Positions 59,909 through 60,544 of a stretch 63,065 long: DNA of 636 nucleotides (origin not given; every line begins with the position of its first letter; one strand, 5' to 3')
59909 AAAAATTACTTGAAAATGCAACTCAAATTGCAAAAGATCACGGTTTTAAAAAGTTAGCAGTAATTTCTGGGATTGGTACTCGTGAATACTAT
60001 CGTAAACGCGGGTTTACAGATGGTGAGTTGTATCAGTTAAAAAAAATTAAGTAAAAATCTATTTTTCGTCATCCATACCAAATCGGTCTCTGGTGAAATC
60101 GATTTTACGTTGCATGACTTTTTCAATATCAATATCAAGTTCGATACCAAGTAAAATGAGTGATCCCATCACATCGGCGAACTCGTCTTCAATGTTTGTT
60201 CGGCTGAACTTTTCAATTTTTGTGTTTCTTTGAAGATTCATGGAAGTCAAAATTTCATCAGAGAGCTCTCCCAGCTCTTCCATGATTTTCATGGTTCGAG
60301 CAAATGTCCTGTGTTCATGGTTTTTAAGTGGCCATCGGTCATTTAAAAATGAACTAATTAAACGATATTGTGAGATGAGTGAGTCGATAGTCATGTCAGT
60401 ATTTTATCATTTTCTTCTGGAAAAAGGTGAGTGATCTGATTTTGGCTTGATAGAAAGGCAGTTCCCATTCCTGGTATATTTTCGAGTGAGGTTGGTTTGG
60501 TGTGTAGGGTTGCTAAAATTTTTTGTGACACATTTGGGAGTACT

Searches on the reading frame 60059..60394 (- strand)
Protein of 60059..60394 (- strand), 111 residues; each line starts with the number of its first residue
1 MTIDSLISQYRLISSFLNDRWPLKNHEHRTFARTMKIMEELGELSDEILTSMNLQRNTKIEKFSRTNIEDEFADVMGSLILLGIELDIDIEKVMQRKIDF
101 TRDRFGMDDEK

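Call 91: search_protein_families(library=pfam, proteins=[window:60059-60394:-], max_evalue=0.01)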
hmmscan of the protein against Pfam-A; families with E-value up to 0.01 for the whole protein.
window:60059-60394:- (111 aa): 3 families
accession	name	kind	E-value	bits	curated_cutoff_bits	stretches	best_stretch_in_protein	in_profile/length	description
PF12643.12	MazG-like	-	3.7e-06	27.5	27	1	39-110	6-75/85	MazG-like family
PF06892.16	Phage_CP76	-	0.00047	20.5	26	1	30-83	89-140/146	Phage regulatory protein CII (CP76)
PF03819.22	MazG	-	0.001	19.8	22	1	36-98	9-63/74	MazG nucleotide pyrophosphohydrolase domain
